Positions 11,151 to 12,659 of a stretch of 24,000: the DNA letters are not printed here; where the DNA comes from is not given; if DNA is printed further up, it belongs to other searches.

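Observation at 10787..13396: Three-gene cargo operon (RHH/RAMA-like binder + Swt1-like HEPN + HExxH zincin): candidate undescribed defence or abortive-infection system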

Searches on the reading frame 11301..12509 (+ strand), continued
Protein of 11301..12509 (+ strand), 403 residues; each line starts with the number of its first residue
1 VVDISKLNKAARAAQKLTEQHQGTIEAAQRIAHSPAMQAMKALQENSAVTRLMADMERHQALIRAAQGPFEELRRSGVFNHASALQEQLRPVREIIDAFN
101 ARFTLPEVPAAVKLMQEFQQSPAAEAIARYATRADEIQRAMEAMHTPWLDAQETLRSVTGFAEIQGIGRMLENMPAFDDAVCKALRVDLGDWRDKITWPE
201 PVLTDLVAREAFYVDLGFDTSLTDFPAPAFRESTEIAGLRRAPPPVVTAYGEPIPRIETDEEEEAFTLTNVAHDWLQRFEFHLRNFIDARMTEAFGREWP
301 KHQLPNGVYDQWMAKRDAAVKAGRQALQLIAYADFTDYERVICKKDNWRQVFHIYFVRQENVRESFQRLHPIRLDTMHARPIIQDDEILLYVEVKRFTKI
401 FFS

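Call 70: fold_search(model_id=the predicted structure, library=pdb)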
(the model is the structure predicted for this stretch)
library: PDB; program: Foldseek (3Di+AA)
matches with E <= 10: 56; with E <= 0.001: 0
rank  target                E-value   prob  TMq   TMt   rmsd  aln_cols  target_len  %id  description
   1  9l5r_Cb               5.1e-01  0.07  0.12  0.10  35.6       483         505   14  Cryo-EM structure of the thermophile spliceosome (state ILS) (released 2025-03-12)
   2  6az6_B                2.3e+00  0.06  0.14  0.22  17.7       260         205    8  Streptococcus agalactiae GntR (released 2017-12-20)
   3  6wtu_D                2.6e+00  0.03  0.12  0.14  19.3       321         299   12  Plasmodium vivax reticulocyte binding protein 2b (PvRBP2b) bound to human monoclonal antibody 273264 (released 2021-01-27)
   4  9hqa_A                3.0e+00  0.04  0.14  0.16  18.5       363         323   10  1-Epi-Cubenol Synthase from Nonomuraea coxensis (NcECS) in complex with pyrophosphate (released 2025-12-24)
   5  6rgs_A                3.0e+00  0.02  0.10  0.08  21.5       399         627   12  Crystal Structure of Phenylalanine Ammonia Lyase (PAL) from Petroselinum crispum bound to cinnamate (released 2019-09-04)
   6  6ad7_B                3.2e+00  0.03  0.14  0.13  23.1       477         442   10  Crystal structure of the E148D mutant CLC-ec1 in 20 mM bromide (released 2019-08-28)
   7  9hqa_B                4.3e+00  0.03  0.14  0.16  18.5       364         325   11  1-Epi-Cubenol Synthase from Nonomuraea coxensis (NcECS) in complex with pyrophosphate (released 2025-12-24)
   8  4ffx_B                4.3e+00  0.03  0.11  0.10  19.6       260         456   10  Structural and Biochemical Characterization of Human Adenylosuccinate Lyase (ADSL) and the R303C ADSL Deficiency Assoc (released 2012-08-01)
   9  6znd_A                4.3e+00  0.01  0.11  0.13  19.9       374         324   12  [1,2,4]Triazolo[1,5-a]pyrimidine Phosphodiesterase 2 Inhibitors (released 2020-07-22)
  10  6at7_B                4.3e+00  0.01  0.08  0.05  19.6       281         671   12  Phenylalanine Ammonia-Lyase (PAL) from Sorghum bicolor (released 2018-01-31)
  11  6vqr_E                4.5e+00  0.02  0.11  0.13  21.3       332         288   11  CryoEM Structure of the PfFNT-inhibitor complex (released 2021-02-03)
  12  6uu9_FFF              4.5e+00  0.01  0.08  0.11  26.1       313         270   12  E. coli mutant sigma-S transcription initiation complex with an 8-nt RNA ("Fresh" mutant crystal soaked with GTP, UT (released 2020-08-26)
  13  6h2o_B                4.7e+00  0.02  0.10  0.08  20.5       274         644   12  APO structure of Phenylalanine ammonia-lyase from Petroselinum crispum (released 2019-07-31)
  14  6az6_A                5.1e+00  0.03  0.14  0.22  18.7       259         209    9  Streptococcus agalactiae GntR (released 2017-12-20)
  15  8pww_C                5.3e+00  0.02  0.13  0.18  21.6       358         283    8  PfRH5 bound to monoclonal antibody MAD8-151 (released 2024-06-05)
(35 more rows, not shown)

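Call 72: search_protein_families(library=padloc, alignment_id=A1, max_evalue=0.001)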
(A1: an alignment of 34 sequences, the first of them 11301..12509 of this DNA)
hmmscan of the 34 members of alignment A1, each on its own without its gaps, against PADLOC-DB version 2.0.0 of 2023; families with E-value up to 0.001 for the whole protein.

A. member 1, window:11301-12509:+ (403 aa): 2 families
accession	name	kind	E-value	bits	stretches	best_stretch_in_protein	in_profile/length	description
PDLC04592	PDC-M34B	-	4.4e-09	34.3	1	271-386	60-175/192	-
PDLC04591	PDC-M34B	-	6e-05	20.9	1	258-397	41-180/185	-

B. families by the number of members that match (of 34 scanned): 3 families
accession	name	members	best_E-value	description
PDLC04592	PDC-M34B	34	4.5e-14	-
PDLC04591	PDC-M34B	29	1.6e-12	-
PDLC04590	PDC-M34B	1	0.00038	-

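Call 75: fold_search(model_id=the predicted structure, library=viral)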
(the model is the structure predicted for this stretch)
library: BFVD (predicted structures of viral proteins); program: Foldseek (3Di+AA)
matches with E <= 10: 101; with E <= 0.001: 0
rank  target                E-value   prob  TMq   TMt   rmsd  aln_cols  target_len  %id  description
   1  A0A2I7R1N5            3.3e-01  0.10  0.13  0.09  25.5       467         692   12  (no name in the UniProt tables at hand)
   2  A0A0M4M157            1.2e+00  0.06  0.14  0.15  21.1       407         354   10  ORF58 [Felid gammaherpesvirus 1]
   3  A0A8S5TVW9            1.4e+00  0.06  0.15  0.10  19.6       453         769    8  Minor tail protein [Siphoviridae sp. ctmxA102]
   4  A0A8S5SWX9            1.7e+00  0.08  0.14  0.08  23.6       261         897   12  Tail tape measure [Myoviridae sp. ctLYp5]
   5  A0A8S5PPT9            1.8e+00  0.08  0.09  0.14  21.8       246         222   13  Minor tail protein [Myoviridae sp. ctTBm11]
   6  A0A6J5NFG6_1          1.8e+00  0.03  0.12  0.06  30.2       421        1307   11  Phage tail tape measure protein [uncultured Caudovirales phage]
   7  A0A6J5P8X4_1          1.8e+00  0.03  0.12  0.07  42.9       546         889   11  Tape measure protein [uncultured Caudovirales phage]
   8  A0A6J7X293            1.9e+00  0.06  0.15  0.13  21.9       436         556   11  Caudovirus, tape measure, N-terminal [uncultured Caudovirales phage]
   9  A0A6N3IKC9            2.1e+00  0.04  0.12  0.07  23.1       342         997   11  (no name in the UniProt tables at hand)
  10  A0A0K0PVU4            2.2e+00  0.04  0.12  0.13  22.4       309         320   13  Head morphogenesis protein [Roseobacter phage RDJL Phi 2]
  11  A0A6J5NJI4            2.3e+00  0.03  0.10  0.07  26.3       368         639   12  Uncharacterized protein [uncultured Caudovirales phage]
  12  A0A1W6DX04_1          2.7e+00  0.02  0.11  0.06  31.9       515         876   12  Tail tape-measure protein [Sphingobium phage Lacusarx]
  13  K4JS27                2.9e+00  0.03  0.10  0.14  17.6       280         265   12  Uncharacterized protein [Caulobacter phage phiCbK]
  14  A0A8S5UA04            3.0e+00  0.07  0.13  0.08  18.1       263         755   16  Uncharacterized protein [Siphoviridae sp. ctij073]
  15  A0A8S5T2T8            3.0e+00  0.07  0.12  0.06  22.4       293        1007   12  Tail length tape measure protein [Siphoviridae sp. ctEeW6]
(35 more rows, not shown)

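Call 76: search_protein_families(library=pfam, alignment_id=A1, max_evalue=0.001)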
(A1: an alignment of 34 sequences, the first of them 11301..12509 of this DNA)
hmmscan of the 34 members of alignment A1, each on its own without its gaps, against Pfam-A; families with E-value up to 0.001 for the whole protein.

A. member 1, window:11301-12509:+ (403 aa): 1 family
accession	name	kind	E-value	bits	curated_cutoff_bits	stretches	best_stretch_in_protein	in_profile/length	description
PF18731.6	HEPN_Swt1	-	1.3e-05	25.8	27.5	1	279-388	6-101/115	Swt1-like HEPN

B. families by the number of members that match (of 34 scanned): 1 family
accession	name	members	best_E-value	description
PF18731.6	HEPN_Swt1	34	9.7e-12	Swt1-like HEPN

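Call 81: find_related_loci(query=A1, collection=viral_contigs, flank=5000)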
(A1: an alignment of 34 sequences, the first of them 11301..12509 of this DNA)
Query A1 (403 aa) in viral_contigs; peptide patterns used: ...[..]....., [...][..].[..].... (x = any residue, [..] = any of these).
12 stretches matched a pattern, but none encodes a relative of the query by tblastn (E <= 1e-3).

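Call 83: find_encoding_contigs(protein=P0007, flank=4000, max_places=1)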
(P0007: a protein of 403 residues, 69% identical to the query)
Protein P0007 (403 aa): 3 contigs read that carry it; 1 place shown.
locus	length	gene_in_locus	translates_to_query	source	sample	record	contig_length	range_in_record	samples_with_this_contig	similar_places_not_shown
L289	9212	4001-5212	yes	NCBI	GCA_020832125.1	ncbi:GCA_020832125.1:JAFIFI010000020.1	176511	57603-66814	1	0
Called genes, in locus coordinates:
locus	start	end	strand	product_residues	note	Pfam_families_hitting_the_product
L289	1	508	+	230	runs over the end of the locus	PF01936:NYN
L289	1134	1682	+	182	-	PF04471:Mrr_cat, PF22722:NA-iREase1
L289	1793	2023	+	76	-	PF04014:MazE_antitoxin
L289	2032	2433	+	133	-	PF01850:PIN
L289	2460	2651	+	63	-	-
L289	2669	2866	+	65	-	-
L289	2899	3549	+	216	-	-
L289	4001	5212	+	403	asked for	PF18731:HEPN_Swt1 (weak)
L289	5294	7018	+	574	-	PF13304:AAA_21, PF13175:AAA_15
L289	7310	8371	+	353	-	PF03372:Exo_endo_phos (weak), PF12836:HHH_3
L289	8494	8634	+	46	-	-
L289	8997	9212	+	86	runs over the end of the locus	-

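Call 84: find_encoding_contigs(protein=P0009, flank=4000, max_places=1)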
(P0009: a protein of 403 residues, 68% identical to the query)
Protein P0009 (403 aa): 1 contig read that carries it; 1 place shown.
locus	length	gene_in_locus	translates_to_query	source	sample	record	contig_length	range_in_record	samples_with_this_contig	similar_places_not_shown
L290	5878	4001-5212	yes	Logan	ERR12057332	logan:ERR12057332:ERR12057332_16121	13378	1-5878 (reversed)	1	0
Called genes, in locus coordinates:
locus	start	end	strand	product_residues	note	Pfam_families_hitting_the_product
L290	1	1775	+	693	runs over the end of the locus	-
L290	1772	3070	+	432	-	PF10544:T5orf172, PF13455:MUG113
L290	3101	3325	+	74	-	-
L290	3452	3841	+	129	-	-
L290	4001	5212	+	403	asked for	PF18731:HEPN_Swt1 (weak)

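Call 85: find_encoding_contigs(protein=P0018, flank=4000, max_places=1)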
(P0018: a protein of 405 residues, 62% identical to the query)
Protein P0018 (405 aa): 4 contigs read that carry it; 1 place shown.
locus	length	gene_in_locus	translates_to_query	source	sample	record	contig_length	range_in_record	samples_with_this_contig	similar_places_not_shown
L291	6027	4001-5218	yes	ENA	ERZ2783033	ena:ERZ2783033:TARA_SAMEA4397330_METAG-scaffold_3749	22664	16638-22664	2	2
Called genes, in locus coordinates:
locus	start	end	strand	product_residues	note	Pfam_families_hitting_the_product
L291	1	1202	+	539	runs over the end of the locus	PF02534:T4SS-DNA_transf, PF10412:TrwB_AAD_bind, PF12696:TraG-D_C, PF02534:T4SS-DNA_transf (weak)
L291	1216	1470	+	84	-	-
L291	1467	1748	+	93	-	-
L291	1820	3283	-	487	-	PF03432:Relaxase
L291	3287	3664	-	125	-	-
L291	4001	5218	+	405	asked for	PF18731:HEPN_Swt1 (weak)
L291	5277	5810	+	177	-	-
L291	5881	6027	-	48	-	?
